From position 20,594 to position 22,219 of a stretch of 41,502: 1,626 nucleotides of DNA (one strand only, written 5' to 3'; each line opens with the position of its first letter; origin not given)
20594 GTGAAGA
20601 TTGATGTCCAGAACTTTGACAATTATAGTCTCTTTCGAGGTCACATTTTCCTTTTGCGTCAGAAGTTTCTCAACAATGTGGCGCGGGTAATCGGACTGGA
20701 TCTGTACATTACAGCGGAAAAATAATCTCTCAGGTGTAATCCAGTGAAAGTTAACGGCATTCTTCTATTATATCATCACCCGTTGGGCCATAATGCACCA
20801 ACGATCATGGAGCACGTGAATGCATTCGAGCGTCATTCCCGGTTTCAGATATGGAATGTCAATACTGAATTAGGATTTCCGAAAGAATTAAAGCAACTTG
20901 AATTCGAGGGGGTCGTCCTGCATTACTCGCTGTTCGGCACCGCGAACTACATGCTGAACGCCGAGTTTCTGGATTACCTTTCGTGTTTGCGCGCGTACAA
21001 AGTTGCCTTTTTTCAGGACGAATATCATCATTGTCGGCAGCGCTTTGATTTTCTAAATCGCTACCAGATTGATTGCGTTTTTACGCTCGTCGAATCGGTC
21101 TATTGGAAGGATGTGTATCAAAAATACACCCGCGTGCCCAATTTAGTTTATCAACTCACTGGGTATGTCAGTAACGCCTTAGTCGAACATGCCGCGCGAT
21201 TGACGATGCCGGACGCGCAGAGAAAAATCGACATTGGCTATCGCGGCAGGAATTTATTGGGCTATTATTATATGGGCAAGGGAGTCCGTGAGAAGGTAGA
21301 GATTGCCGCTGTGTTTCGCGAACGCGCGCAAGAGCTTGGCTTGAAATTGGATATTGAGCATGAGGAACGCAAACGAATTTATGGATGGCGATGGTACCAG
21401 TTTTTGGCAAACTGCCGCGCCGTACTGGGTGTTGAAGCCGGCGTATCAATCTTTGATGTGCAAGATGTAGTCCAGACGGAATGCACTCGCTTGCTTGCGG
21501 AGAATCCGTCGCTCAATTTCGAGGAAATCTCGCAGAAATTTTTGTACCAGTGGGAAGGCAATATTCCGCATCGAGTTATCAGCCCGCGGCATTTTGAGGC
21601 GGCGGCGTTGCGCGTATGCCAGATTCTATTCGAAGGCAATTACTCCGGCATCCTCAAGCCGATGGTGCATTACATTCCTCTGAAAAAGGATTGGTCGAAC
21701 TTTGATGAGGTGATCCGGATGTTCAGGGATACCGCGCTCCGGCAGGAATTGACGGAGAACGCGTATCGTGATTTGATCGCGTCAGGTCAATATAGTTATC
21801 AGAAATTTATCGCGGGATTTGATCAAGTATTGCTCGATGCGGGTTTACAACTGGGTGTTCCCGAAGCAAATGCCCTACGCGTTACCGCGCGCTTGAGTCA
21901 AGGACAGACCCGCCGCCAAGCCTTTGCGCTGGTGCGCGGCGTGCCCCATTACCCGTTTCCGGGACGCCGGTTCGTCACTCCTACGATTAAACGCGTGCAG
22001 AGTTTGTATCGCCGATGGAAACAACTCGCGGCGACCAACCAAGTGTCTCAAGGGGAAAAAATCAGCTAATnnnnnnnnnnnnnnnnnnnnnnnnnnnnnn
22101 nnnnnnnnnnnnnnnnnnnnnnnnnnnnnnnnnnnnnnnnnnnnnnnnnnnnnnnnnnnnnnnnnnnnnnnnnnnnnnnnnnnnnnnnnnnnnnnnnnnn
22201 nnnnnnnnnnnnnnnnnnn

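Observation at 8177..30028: Threefold iteration of AsnB-type amidotransferase + CgeB-like transferase + SAM methyltransferase inside one glycan operon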

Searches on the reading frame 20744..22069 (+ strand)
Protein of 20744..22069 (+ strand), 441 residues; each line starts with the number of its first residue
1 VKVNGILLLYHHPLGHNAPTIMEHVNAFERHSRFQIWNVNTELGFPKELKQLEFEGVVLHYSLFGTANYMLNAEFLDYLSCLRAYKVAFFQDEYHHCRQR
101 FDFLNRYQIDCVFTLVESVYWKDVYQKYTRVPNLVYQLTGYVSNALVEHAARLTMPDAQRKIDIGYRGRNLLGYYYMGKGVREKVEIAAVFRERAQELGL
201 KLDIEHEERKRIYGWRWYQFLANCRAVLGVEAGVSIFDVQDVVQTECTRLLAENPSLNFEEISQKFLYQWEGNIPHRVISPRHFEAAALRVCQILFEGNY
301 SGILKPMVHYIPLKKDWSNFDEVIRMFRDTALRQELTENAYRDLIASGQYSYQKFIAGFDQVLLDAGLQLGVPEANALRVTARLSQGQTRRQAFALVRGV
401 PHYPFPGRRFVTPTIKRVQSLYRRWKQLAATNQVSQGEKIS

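Call 3: search_protein_families(library=pfam, proteins=[window:20744-22069:+], max_evalue=0.01)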
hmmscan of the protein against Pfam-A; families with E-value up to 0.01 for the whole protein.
window:20744-22069:+ (441 aa): 0 families

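Call 8: search_protein_families(library=ncbifam, proteins=[window:20744-22069:+], max_evalue=0.01)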
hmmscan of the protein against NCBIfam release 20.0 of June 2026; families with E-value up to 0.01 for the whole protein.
window:20744-22069:+ (441 aa): 0 families

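Call 9: search_solved_structures(query=window:20744-22069:+, max_evalue=10)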
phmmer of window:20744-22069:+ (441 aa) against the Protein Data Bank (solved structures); distinct sequences matched with E-value up to 10: 2.
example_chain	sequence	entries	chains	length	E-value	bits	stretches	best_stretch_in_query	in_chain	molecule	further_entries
5l0r_A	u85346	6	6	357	0.094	14.6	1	303-339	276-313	Protein O-glucosyltransferase 1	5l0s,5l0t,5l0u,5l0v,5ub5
3hno_A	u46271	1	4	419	1.7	10.4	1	375-439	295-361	Pyrophosphate-dependent phosphofructokinase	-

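Call 11: find_encoding_contigs(protein=window:20744-22069:+, flank=10000, max_places=6)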
Protein window:20744-22069:+ (441 aa): no gene with exactly this product is on record in the collection.

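Call 12: find_homologous_proteins(query=window:20744-22069:+)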
Query window:20744-22069:+ (441 aa): 1280 proteins with E <= 0.001 among 8000 candidates; the best 120 are listed.
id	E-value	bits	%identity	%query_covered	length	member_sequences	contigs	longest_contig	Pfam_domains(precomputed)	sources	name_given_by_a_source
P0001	0.0e+0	1019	100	100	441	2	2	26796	-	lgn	-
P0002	5.9e-177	607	64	97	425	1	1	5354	-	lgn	-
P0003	6.8e-175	600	62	98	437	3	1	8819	-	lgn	-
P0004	3.1e-173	595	63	98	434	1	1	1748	-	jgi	jgi:hypothetical protein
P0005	1.3e-172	593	62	97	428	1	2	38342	-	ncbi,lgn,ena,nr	ncbi:hypothetical protein KAX17_15575 [Candidatus Bipolaricaulota bacterium]|nr:hypothetical protein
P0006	5.4e-172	590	63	96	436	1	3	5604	-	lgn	-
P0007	3.0e-171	588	61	96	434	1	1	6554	-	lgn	-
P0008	2.8e-168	578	64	90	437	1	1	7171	-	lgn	-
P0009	2.7e-166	572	60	96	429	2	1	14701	-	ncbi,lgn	-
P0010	5.4e-166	571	61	98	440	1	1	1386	-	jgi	jgi:hypothetical protein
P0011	6.6e-166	570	61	95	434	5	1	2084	-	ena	-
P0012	1.1e-165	570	58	98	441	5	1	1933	-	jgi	jgi:hypothetical protein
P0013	2.3e-165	569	59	96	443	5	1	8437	-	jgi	jgi:hypothetical protein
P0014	2.7e-165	568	61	96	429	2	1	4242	-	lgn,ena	-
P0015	3.8e-165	568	60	96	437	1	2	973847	-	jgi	jgi:hypothetical protein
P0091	1.2e-156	540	58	97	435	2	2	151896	-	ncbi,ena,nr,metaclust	ncbi:MAG: hypothetical protein A2157_05410 [Deltaproteobacteria bacterium RBG_16_47_11]|nr:MAG: hypo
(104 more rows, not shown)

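Call 13: find_encoding_contigs(protein=P0001, flank=10000, max_places=4)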
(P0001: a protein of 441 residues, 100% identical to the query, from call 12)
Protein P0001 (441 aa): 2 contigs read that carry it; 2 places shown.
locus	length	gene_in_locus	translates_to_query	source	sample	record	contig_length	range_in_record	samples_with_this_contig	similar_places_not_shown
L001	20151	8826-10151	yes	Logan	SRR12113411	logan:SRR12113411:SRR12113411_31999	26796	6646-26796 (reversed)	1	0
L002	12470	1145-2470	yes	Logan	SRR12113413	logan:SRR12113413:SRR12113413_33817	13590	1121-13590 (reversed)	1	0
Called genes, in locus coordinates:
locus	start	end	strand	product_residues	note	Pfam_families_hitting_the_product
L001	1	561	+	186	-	?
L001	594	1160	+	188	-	PF13302:Acetyltransf_3, PF13420:Acetyltransf_4, PF13523:Acetyltransf_8 (weak), PF00583:Acetyltransf_1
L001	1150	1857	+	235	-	PF08889:WbqC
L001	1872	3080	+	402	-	PF00005:ABC_tran, PF13304:AAA_21 (weak)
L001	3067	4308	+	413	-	PF00005:ABC_tran, PF14524:Wzt_C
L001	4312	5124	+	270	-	PF01061:ABC2_membrane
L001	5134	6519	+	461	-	PF00534:Glycos_transf_1 (weak)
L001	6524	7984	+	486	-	-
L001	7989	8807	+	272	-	PF13489:Methyltransf_23, PF01209:Ubie_methyltran, PF13847:Methyltransf_31, PF08241:Methyltransf_11, PF08242:Methyltransf_12, PF13649:Methyltransf_25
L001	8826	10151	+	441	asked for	-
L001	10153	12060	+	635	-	PF13522:GATase_6, PF13537:GATase_7, PF12481:DUF3700 (weak), PF00733:Asn_synthase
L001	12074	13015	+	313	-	PF01073:3Beta_HSD, PF01370:Epimerase, PF02719:Polysacc_synt_2, PF04321:RmlD_sub_bind, PF05368:NmrA (weak), PF07993:NAD_binding_4 (faint), PF13460:NAD_binding_10, PF16363:GDP_Man_Dehyd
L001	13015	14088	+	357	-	PF01073:3Beta_HSD, PF01370:Epimerase, PF02719:Polysacc_synt_2 (weak), PF07993:NAD_binding_4 (faint), PF16363:GDP_Man_Dehyd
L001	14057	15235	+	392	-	PF13524:Glyco_trans_1_2 (weak)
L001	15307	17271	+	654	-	PF13522:GATase_6, PF13537:GATase_7, PF00733:Asn_synthase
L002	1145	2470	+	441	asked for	-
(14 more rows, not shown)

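Call 14: find_encoding_contigs(protein=P0005, flank=10000, max_places=2)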
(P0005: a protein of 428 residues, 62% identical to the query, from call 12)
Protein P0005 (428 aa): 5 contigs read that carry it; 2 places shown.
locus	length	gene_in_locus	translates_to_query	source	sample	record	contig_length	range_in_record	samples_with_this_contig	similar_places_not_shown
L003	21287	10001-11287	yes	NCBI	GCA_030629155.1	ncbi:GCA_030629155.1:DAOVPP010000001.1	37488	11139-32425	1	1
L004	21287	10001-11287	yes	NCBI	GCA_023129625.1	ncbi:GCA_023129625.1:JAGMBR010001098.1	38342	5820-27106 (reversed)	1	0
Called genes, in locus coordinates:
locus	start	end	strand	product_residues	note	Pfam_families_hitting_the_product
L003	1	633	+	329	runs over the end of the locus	PF01073:3Beta_HSD, PF01370:Epimerase, PF02719:Polysacc_synt_2, PF07993:NAD_binding_4 (faint), PF16363:GDP_Man_Dehyd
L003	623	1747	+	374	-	PF01041:DegT_DnrJ_EryC1, PF00155:Aminotran_1_2, PF01053:Cys_Met_Meta_PP (weak), PF01212:Beta_elim_lyase (weak)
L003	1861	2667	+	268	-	PF00551:Formyl_trans_N, PF02911:Formyl_trans_C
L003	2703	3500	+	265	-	-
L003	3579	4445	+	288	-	PF00551:Formyl_trans_N, PF02911:Formyl_trans_C (weak)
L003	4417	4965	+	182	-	PF13302:Acetyltransf_3, PF13420:Acetyltransf_4, PF13523:Acetyltransf_8, PF00583:Acetyltransf_1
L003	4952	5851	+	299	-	-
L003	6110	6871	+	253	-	PF08889:WbqC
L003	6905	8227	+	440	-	-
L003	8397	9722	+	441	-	PF00872:Transposase_mut, PF10551:MULE (weak)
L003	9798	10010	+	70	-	-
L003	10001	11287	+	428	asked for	-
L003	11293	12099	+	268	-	PF02353:CMAS (weak), PF13489:Methyltransf_23, PF01209:Ubie_methyltran, PF08003:Methyltransf_9, PF13847:Methyltransf_31, PF08241:Methyltransf_11, PF08242:Methyltransf_12, PF13649:Methyltransf_25, +2 more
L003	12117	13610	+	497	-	PF00733:Asn_synthase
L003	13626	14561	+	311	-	PF01073:3Beta_HSD, PF01370:Epimerase, PF02719:Polysacc_synt_2, PF04321:RmlD_sub_bind, PF13460:NAD_binding_10, PF16363:GDP_Man_Dehyd, PF07993:NAD_binding_4 (weak)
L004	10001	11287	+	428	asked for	-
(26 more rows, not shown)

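Call 15: find_encoding_contigs(protein=P0091, flank=10000, max_places=2)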
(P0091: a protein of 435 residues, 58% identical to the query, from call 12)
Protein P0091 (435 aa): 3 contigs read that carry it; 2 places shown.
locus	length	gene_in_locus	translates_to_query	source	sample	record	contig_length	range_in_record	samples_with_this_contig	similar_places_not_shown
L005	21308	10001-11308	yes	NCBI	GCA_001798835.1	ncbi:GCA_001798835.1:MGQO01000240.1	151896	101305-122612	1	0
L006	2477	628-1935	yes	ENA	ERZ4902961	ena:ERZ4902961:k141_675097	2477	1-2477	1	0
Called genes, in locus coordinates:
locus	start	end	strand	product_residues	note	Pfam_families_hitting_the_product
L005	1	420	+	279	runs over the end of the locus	PF13489:Methyltransf_23, PF08003:Methyltransf_9, PF13847:Methyltransf_31 (weak), PF08241:Methyltransf_11, PF08242:Methyltransf_12, PF13649:Methyltransf_25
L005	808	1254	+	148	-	PF07963:N_methyl, PF00114:Pilin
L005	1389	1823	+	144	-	PF07963:N_methyl (weak), PF00114:Pilin (weak)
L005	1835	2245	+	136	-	PF07963:N_methyl, PF16732:ComP_DUS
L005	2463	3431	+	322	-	PF00535:Glycos_transf_2, PF10111:Glyco_tranf_2_2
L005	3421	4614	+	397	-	PF13477:Glyco_trans_4_2, PF13439:Glyco_transf_4, PF13579:Glyco_trans_4_4, PF00534:Glycos_transf_1, PF13692:Glyco_trans_1_4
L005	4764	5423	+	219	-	PF13412:HTH_24, PF22674:C2185-like_N (weak)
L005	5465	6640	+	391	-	PF13439:Glyco_transf_4 (weak), PF00534:Glycos_transf_1, PF13692:Glyco_trans_1_4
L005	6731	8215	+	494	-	PF01943:Polysacc_synt, PF13440:Polysacc_synt_3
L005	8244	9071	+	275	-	PF13489:Methyltransf_23, PF08241:Methyltransf_11, PF08242:Methyltransf_12 (weak), PF13649:Methyltransf_25, PF13847:Methyltransf_31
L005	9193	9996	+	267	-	PF13489:Methyltransf_23, PF01209:Ubie_methyltran, PF13847:Methyltransf_31, PF08241:Methyltransf_11, PF08242:Methyltransf_12, PF13649:Methyltransf_25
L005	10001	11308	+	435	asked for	-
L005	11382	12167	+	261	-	PF02353:CMAS (weak), PF13489:Methyltransf_23, PF01209:Ubie_methyltran, PF08003:Methyltransf_9, PF13847:Methyltransf_31, PF08241:Methyltransf_11, PF08242:Methyltransf_12, PF13649:Methyltransf_25, +1 more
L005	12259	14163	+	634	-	PF13522:GATase_6, PF13537:GATase_7, PF12481:DUF3700 (weak), PF00733:Asn_synthase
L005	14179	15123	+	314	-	PF01073:3Beta_HSD, PF01370:Epimerase, PF02719:Polysacc_synt_2, PF04321:RmlD_sub_bind, PF05368:NmrA (weak), PF07993:NAD_binding_4, PF13460:NAD_binding_10, PF16363:GDP_Man_Dehyd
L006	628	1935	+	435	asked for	-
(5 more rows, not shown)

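Call 25: find_related_loci(query=A1, collection=genome_contigs, flank=10000)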
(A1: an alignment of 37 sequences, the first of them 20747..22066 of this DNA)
Query A1 (440 aa) in genome_contigs; peptide patterns used: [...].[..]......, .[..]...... (x = any residue, [..] = any of these).
142 stretches matched a pattern; 97 encode a relative of the query (tblastn E <= 1e-3); the best 80 are kept; 75 distinct loci.
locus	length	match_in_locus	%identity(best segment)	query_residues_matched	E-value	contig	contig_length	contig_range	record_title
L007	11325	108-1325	62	2-408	9e-164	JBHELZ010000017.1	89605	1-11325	MAG: Pyrinomonadaceae bacterium isolate S2_bin.40.strict S2_NODE_17, whole genome shotgun sequence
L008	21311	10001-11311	57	2-438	5e-163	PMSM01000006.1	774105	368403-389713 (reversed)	MAG: Blastocatellia bacterium isolate palsa_120 73.20110700_P1D.8_contig_36, whole genome shotgun sequence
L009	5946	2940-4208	56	2-427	2e-161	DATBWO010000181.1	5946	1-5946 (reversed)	MAG TPA_asm: Dehalococcoidia bacterium isolate SMAG_U7543 k141_331564, whole genome shotgun sequence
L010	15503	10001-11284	56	2-424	1e-154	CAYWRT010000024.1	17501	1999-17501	MAG TPA_asm: uncultured Dehalococcoidaceae bacterium isolate SRP214966_co4_508 genome assembly, contig: NODE_2817_length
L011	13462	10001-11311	55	1-434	5e-154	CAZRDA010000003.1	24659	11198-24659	MAG TPA_asm: uncultured bacterium isolate binchicken_co292_9 genome assembly, contig: NODE_149_length_24659_cov_6.151195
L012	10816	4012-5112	61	2-370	3e-152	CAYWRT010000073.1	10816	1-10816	MAG TPA_asm: uncultured Dehalococcoidaceae bacterium isolate SRP214966_co4_508 genome assembly, contig: NODE_6535_length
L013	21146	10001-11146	58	2-387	7e-152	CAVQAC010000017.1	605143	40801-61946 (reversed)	MAG: uncultured Planctomycetales bacterium isolate MFD09495.bin.2.65 genome assembly, contig: contig_3384, whole genome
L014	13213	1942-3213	56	1-423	9e-152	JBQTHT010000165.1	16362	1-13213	MAG: Nitrospiraceae bacterium isolate SAR156 c_000000375471, whole genome shotgun sequence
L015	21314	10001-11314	52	2-436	1e-150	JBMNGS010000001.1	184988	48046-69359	MAG: bacterium isolate SBF912LR0HQ0026 contig_33660, whole genome shotgun sequence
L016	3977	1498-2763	55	1-422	7e-155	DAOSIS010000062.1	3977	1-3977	MAG TPA_asm: Syntrophales bacterium isolate AMR_MDS_1695 NODE_20019_length_3977_cov_3.611168, whole genome shotgun seque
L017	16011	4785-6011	53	4-417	3e-143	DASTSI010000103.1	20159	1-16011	MAG TPA_asm: Nitrospira sp. isolate SMAG_U2276 k141_1415404, whole genome shotgun sequence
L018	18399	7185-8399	54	2-407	7e-142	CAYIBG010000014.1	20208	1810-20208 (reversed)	MAG TPA_asm: uncultured Ignavibacteriaceae bacterium isolate ERP119705_co1_736 genome assembly, contig: NODE_2897_length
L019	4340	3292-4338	60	2-351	4e-144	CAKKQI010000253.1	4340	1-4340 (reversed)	Candidatus Brocadiaceae bacterium isolate Hainich-H41-bin252-1 genome assembly, contig: H41-bin252_1_Hain_H41_02um_R2_21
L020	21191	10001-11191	54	2-399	1e-140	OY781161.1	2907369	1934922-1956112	MAG: uncultured Methanoregula sp. isolate bdb6c56a-0f97-41a9-9319-40fe56c94967 genome assembly, chromosome: 1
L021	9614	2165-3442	51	1-416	6e-137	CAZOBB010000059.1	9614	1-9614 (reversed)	MAG TPA_asm: uncultured Thermodesulfobacteriota bacterium isolate binchicken_co219_329 genome assembly, contig: k141_102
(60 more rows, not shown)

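Call 28: predict_structure(alignment_id=A1)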
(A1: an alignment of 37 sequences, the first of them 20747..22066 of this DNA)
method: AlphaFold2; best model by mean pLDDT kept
length: 440 residues; sequences in the alignment: 37
mean_pLDDT: 91.4   pTM: 0.86
mean pLDDT of the five models: 91.4, 90.9, 90.1, 89.8, 89.6
residues with pLDDT >= 90: 334; 70-90: 89; 50-70: 10; < 50: 7
segments of 3 or more residues with pLDDT < 50: 434-440
pLDDT, mean of each block of 10 residues (from residue 1): 96 77 94 97 95 97 84 96 96 89 97 95 96 94 94 96 93 87 93 96 92 92 97 87 93 94 94 87 97 95 97 97 98 98 97 98 96 95 94 84 77 81 73 46
secondary structure, 60 per line:
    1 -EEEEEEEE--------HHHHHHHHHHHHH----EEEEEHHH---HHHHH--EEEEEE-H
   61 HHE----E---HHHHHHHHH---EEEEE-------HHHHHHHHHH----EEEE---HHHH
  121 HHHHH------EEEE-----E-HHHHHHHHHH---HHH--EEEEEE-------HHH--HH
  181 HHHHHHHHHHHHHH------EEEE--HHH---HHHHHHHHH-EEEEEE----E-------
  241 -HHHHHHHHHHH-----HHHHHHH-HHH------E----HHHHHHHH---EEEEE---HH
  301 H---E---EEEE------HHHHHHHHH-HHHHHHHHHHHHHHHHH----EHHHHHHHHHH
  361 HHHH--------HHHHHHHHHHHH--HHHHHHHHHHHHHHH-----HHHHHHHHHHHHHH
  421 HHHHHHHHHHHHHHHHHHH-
elements in order: E2-9 H18-30 E35-39 H46-50 E53-58 H72-80 E84-88 H96-105 E110-113 H117-125 E132-135 H143-152 E161-166 H179-194 E201-204 H213-221 E223-228 H242-252 H258-264 H280-287 E291-295 E309-312 H319-327 H329-345 H351-364 H373-384 H387-401 H407-439

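Call 36: fold_search(model_id=the predicted structure, library=pdb)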
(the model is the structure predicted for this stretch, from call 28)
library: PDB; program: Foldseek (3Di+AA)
matches with E <= 10: 1076; with E <= 0.001: 121
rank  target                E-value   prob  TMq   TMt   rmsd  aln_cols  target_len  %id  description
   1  3oka_A                5.9e-08  1.00  0.47  0.54   7.8       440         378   10  Crystal structure of Corynebacterium glutamicum PimB' in complex with GDP-Man (triclinic crystal form) (released 2010-09-15)
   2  5d00_A                1.2e-07  1.00  0.43  0.51  11.0       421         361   11  Crystal structure of BshA from B. subtilis complexed with N-acetylglucosaminyl-malate and UMP (released 2016-09-07)
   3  7vfk_A                1.7e-07  1.00  0.39  0.35   6.1       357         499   12  Crystal structure of SdgB (ligand-free form) (released 2021-11-24)
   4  7ec1_B                3.5e-07  1.00  0.36  0.33   9.6       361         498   13  Crystal structure of SdgB (ligand-free form) (released 2021-03-24)
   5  7ec1_A                4.0e-07  1.00  0.40  0.36   6.2       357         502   13  Crystal structure of SdgB (ligand-free form) (released 2021-03-24)
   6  6d9t                  5.0e-07  1.00  0.43  0.49   9.1       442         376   11  BshA from Staphylococcus aureus complexed with UDP (released 2019-05-08)
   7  5d01_A                5.3e-07  1.00  0.45  0.54  10.5       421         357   11  Crystal structure of BshA from B. subtilis complexed with N-acetylglucosaminyl-malate (released 2016-09-07)
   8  7qd7                  6.3e-07  1.00  0.37  0.34   7.2       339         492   13  TarM(Se)_G117R (released 2023-05-10)
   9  3mbo_D                6.7e-07  1.00  0.45  0.53   7.9       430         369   10  Crystal Structure of the Glycosyltransferase BaBshA bound with UDP and L-malate (released 2010-09-29)
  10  5d00_B                6.7e-07  1.00  0.44  0.52  10.4       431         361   11  Crystal structure of BshA from B. subtilis complexed with N-acetylglucosaminyl-malate and UMP (released 2016-09-07)
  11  4pqg_B                6.7e-07  1.00  0.39  0.35   8.0       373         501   13  Crystal structure of the pneumococcal O-GlcNAc transferase GtfA in complex with UDP and GlcNAc (released 2014-06-18)
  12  7vfk_B                7.5e-07  1.00  0.35  0.32   9.6       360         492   13  Crystal structure of SdgB (ligand-free form) (released 2021-11-24)
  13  7ec6_A                9.5e-07  1.00  0.39  0.36   6.1       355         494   12  Crystal structure of SdgB (complexed with peptides) (released 2022-03-16)
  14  1y8z_A                1.1e-06  1.00  0.46  0.50   8.8       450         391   11  alpha-glucosyltransferase in complex with UDP and a 13-mer DNA containing a HMU base at 1.9 A resolution (released 2005-08-30)
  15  6n1x                  1.1e-06  1.00  0.43  0.49   9.5       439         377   13  BshA from Staphylococcus aureus complexed with UDP and N-acetylglucosamine (released 2019-08-21)
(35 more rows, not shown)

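Call 47: search_dna_similar(query=window:20744-22069:+, collection=plasmids, mode=protein, max_evalue=0.00001, max_rows=20)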
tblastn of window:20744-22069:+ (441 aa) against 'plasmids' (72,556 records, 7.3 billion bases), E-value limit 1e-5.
No match.

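Call 67: search_protein_representatives(alignment_id=A1)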
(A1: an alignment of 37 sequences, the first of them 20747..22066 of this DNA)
Query: 37 sequences, 441 profile positions. Proteins with E-value up to 0.001 (for the whole library): 3888; up to 1e-10: 3399; up to 1e-30: 2453. The best 150 are listed.
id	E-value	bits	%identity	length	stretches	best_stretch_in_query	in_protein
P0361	2.2e-270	913.3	-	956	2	5-390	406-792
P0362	1.6e-261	884.2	-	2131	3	11-370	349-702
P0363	3.8e-250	846.7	-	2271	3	8-381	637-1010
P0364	3.8e-249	843.4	-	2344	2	6-380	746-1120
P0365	5.2e-217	737.4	-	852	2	4-407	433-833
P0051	9.9e-212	720.0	-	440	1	5-426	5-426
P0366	2.4e-188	643.0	-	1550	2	12-374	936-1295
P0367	1.2e-185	634.1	-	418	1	8-425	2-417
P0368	1.6e-183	627.1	-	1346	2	11-394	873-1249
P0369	3.8e-183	625.8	-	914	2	12-381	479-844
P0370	5.3e-180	615.5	-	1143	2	31-379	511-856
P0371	8.3e-180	614.8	-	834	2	11-376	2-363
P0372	1.2e-179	614.3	-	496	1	5-386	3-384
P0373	3.0e-178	609.7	-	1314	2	11-372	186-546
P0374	2.4e-170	583.7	-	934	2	12-432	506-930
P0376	1.1e-165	568.3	-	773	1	10-386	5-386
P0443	7.4e-113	394.2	-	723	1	8-379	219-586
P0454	2.1e-109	382.8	-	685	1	7-370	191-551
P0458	1.4e-107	376.8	-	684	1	8-387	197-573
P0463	1.0e-106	374.0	-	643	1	8-382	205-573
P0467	4.1e-106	371.9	-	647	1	4-399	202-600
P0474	3.0e-105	369.1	-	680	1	6-392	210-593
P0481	1.3e-104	367.0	-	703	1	12-373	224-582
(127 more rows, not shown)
